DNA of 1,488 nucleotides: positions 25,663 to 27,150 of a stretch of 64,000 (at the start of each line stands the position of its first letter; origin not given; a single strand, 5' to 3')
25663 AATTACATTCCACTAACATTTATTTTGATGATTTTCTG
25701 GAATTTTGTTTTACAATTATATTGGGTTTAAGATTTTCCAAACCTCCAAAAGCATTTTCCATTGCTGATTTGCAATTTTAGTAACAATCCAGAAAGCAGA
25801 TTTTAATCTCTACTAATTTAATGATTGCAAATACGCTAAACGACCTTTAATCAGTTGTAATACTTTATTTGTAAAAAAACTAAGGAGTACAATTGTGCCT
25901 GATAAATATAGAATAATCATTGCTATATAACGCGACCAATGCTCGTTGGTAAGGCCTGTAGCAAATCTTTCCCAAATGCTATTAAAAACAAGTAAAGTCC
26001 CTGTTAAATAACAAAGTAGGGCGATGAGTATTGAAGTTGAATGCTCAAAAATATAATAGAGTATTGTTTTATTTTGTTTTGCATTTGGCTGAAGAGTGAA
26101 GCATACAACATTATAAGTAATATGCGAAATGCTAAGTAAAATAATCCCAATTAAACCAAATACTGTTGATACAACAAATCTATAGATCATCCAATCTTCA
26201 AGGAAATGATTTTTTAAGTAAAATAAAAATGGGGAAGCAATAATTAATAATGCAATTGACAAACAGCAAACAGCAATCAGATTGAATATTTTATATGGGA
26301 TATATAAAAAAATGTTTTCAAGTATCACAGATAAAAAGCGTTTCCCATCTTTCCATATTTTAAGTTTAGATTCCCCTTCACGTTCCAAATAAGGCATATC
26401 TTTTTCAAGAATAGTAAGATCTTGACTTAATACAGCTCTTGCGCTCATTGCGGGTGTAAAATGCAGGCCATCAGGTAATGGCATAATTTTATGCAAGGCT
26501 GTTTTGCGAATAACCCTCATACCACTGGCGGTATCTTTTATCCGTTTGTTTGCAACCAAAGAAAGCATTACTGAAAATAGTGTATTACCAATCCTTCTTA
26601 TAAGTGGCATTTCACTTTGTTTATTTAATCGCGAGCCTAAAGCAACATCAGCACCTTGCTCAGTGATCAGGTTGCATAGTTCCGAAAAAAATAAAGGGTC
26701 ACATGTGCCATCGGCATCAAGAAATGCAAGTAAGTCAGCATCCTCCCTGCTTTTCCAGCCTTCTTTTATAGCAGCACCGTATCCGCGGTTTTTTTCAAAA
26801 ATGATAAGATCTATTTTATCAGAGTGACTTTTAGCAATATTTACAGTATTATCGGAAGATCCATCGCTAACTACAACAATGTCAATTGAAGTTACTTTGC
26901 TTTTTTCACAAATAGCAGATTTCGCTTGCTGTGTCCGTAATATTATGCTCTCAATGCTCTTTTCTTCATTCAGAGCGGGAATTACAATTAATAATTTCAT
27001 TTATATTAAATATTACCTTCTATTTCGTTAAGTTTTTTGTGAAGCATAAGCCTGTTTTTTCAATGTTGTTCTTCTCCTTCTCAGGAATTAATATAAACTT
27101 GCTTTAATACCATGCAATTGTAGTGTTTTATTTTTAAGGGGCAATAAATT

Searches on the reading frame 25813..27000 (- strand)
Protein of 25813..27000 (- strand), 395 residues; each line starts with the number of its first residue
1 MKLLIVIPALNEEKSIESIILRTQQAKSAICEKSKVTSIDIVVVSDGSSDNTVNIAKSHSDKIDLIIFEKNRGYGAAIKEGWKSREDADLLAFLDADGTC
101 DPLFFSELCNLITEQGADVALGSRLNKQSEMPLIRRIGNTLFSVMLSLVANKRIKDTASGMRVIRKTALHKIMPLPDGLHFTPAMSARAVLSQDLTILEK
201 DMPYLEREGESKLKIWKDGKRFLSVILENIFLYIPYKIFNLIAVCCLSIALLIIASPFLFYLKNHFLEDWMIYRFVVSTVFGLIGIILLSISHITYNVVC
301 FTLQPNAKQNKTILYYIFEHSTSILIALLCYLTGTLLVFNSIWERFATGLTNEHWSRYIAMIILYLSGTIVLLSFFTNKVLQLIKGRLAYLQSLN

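Call 6: search_protein_families(library=pfam, proteins=[window:25813-27000:-], max_evalue=0.1)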
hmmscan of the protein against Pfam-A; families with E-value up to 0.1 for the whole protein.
window:25813-27000:- (395 aa): 3 families
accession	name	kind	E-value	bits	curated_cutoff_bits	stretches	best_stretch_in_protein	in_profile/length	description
PF00535.33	Glycos_transf_2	-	9.2e-23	81.4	23.3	1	5-172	2-167/168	Glycosyl transferase family 2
PF13641.12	Glyco_tranf_2_3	-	1.9e-05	25.2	27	1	4-115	4-115/230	Glycosyltransferase like family 2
PF10111.15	Glyco_tranf_2_2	-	0.0098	15.8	27.3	1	6-113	3-107/276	Glycosyltransferase like family 2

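Call 7: search_protein_families(library=ncbifam, proteins=[window:25813-27000:-], max_evalue=0.1)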
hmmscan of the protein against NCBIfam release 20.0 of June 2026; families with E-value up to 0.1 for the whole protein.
window:25813-27000:- (395 aa): 17 families
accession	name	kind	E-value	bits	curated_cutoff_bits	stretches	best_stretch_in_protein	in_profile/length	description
TIGR04182.1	glyco_TIGR04182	equivalog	3.1e-23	82.6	325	1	4-263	3-251/293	S-layer glycoprotein N-glycosyltransferase AglJ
NF041391.1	DPhHxTase_Halo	equivalog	8.8e-23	80.4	375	1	38-227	24-206/213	dolichyl-phosphate hexose transferase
NF047588.1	GlcsyltransPgfSStrep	equivalog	3.8e-15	55.9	500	1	1-291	1-280/308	glycosyltransferase PgfS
NF007986.1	PRK10714.1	equivalog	6.1e-15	55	529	1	2-260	7-259/316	undecaprenyl-phosphate 4-deoxy-4-formamido-L-arabinose transferase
NF058614.1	PPMAGASynPpgS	equivalog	1.5e-11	44.2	370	1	5-170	4-163/226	polyprenyl-phospho-N-acetylgalactosaminyl synthase PpgS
TIGR04283.1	glyco_like_mftF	equivalog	8.6e-10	38.6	182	1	5-127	3-113/221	TIGR04283 family arsenosugar biosynthesis glycosyltransferase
NF007482.0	PRK10073.1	equivalog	1.4e-09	37.5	423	1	2-120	7-118/334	glycosyltransferase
NF041875.1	EPS_EpsD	equivalog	4.2e-08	33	370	1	5-145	3-139/325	exopolysaccharide biosynthesis glycosyltransferase EpsD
TIGR03937.1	PgaC_IcaA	equivalog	1.3e-07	30.9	422.3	1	4-104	48-142/407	poly-beta-1,6-N-acetyl-D-glucosamine synthase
NF010496.0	PRK13915.1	equivalog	1.5e-07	30.8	262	1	4-109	34-139/307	glucosyl-3-phosphoglycerate synthase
TIGR03965.1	mycofact_glyco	equivalog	4.5e-07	29.1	280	1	5-116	78-183/467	mycofactocin biosynthesis glycosyltransferase MftF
NF038302.1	EPS_HpsE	equivalog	6.8e-06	25.3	300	1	2-132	2-131/307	hormogonium polysaccharide biosynthesis glycosyltransferase HpsE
NF041394.1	GtaseAglG_Halo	equivalog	0.00024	20.5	440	1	36-125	30-119/304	glucosyl-dolichyl phosphate glucuronosyltransferase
NF047683.1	TeichurnBiosyTuaG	equivalog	0.0021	17.8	400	1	5-99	10-98/252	teichuronic acid biosynthesis protein TuaG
TIGR03469.1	HpnB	hypoth_equivalog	0.0085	15.1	379.25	1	3-110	46-158/386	hopene-associated glycosyltransferase HpnB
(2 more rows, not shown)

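Call 84: search_protein_families(library=pfam, proteins=[window:25813-27000:-], max_evalue=0.01)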
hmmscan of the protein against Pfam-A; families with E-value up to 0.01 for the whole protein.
window:25813-27000:- (395 aa): 3 families
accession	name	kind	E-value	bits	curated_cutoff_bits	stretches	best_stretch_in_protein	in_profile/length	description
PF00535.33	Glycos_transf_2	-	9.2e-23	81.4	23.3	1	5-172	2-167/168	Glycosyl transferase family 2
PF13641.12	Glyco_tranf_2_3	-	1.9e-05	25.2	27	1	4-115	4-115/230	Glycosyltransferase like family 2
PF10111.15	Glyco_tranf_2_2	-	0.0098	15.8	27.3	0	6-113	3-107/276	Glycosyltransferase like family 2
